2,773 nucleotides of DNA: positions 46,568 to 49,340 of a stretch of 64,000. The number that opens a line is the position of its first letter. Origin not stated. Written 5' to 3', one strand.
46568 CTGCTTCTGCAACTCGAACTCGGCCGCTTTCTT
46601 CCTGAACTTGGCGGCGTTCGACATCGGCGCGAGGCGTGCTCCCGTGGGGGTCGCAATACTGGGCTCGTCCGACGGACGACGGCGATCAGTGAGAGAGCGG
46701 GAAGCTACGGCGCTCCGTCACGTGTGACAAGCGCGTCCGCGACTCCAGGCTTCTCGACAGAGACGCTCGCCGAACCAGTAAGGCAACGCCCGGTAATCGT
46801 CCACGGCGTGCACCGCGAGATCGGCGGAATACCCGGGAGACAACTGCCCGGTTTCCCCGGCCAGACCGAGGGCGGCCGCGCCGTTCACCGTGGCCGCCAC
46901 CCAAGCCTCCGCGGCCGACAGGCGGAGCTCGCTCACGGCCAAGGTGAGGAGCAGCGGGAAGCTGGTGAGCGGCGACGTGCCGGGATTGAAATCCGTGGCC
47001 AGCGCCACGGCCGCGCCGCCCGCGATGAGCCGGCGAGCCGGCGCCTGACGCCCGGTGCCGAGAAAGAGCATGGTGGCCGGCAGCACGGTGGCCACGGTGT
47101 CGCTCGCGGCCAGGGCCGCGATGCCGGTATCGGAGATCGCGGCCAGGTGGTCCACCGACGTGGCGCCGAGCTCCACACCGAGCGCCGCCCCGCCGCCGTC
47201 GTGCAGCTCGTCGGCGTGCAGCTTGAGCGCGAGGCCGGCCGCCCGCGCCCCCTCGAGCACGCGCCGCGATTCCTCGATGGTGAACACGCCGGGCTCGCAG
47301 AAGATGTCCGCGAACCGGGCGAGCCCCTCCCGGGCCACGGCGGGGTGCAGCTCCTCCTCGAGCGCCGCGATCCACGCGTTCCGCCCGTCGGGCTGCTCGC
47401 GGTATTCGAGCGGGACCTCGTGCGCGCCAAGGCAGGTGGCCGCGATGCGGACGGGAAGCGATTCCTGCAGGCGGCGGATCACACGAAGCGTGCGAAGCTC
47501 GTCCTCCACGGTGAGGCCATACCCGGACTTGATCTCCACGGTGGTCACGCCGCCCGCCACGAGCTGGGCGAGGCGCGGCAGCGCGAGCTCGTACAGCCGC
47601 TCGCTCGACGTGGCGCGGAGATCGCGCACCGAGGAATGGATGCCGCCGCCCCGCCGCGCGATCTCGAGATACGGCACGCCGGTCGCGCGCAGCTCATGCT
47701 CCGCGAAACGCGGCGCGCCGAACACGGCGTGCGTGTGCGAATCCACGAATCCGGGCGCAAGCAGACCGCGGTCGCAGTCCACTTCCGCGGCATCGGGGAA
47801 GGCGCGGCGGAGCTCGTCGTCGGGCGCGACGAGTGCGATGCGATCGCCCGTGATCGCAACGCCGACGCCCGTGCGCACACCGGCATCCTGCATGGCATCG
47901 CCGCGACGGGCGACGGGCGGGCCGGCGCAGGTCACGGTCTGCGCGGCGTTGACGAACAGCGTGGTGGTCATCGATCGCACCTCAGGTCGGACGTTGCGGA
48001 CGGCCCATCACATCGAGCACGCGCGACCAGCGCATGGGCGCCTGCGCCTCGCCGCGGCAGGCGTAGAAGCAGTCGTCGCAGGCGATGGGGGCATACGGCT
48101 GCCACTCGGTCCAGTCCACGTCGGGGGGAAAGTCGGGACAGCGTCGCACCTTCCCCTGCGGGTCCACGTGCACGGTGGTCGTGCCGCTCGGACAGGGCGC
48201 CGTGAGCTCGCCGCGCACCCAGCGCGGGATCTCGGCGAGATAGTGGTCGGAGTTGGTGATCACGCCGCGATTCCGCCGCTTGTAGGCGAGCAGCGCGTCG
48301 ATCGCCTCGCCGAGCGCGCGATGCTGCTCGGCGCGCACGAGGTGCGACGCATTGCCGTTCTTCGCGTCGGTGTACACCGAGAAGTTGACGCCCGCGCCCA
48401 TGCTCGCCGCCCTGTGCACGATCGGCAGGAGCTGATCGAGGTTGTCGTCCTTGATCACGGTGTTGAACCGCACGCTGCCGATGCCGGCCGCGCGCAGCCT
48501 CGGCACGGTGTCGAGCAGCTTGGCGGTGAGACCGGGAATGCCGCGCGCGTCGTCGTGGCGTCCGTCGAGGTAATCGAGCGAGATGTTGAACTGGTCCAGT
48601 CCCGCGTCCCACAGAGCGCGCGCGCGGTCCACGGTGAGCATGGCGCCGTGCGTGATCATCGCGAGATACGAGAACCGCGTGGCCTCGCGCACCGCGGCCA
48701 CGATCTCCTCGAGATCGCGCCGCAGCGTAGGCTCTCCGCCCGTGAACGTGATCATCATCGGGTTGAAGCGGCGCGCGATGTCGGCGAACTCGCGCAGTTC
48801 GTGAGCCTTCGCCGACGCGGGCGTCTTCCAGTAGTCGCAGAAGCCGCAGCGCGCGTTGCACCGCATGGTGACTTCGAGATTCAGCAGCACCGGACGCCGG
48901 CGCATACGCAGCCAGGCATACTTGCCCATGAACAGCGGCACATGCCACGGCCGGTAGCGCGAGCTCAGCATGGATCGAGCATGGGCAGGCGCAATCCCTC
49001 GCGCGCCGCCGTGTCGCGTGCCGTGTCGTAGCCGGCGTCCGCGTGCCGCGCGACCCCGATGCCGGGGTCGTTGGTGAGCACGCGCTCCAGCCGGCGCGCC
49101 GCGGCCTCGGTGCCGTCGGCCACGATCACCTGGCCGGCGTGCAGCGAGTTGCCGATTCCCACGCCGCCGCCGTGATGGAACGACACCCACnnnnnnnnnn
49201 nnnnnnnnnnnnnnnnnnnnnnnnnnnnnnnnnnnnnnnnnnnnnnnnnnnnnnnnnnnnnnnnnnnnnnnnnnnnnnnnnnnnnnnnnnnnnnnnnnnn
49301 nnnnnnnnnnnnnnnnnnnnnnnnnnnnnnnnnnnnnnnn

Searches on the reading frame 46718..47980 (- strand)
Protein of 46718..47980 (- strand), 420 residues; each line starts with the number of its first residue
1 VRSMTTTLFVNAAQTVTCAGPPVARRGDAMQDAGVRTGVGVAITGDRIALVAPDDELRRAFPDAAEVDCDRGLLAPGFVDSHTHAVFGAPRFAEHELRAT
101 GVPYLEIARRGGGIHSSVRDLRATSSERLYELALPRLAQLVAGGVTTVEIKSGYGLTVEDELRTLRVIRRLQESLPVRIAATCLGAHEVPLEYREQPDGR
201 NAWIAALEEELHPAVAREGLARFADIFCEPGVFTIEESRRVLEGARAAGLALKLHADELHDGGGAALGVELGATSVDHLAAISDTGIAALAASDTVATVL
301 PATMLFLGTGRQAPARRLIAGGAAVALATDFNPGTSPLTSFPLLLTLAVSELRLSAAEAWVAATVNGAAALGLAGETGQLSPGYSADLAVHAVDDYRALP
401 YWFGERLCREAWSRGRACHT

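Call 82: search_protein_families(library=pfam, proteins=[window:46718-47980:-], max_evalue=0.000001)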
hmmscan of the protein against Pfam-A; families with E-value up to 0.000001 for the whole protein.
window:46718-47980:- (420 aa): 2 families
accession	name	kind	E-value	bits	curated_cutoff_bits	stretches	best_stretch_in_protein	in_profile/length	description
PF07969.17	Amidohydro_3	-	1.3e-16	61.6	29.7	1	123-397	151-450/472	Amidohydrolase family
PF01979.26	Amidohydro_1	-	1.2e-14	54.8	25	1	74-392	2-319/345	Amidohydrolase family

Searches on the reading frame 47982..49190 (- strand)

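Call 82: search_protein_families(library=pfam, proteins=[window:47982-49190:-], max_evalue=0.000001)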
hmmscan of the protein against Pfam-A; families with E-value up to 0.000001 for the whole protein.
window:47982-49190:- (402 aa): 1 family
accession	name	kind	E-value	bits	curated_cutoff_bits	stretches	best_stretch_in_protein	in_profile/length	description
PF04055.27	Radical_SAM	-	1.2e-22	81.3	29.5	1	106-259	2-164/166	Radical SAM superfamily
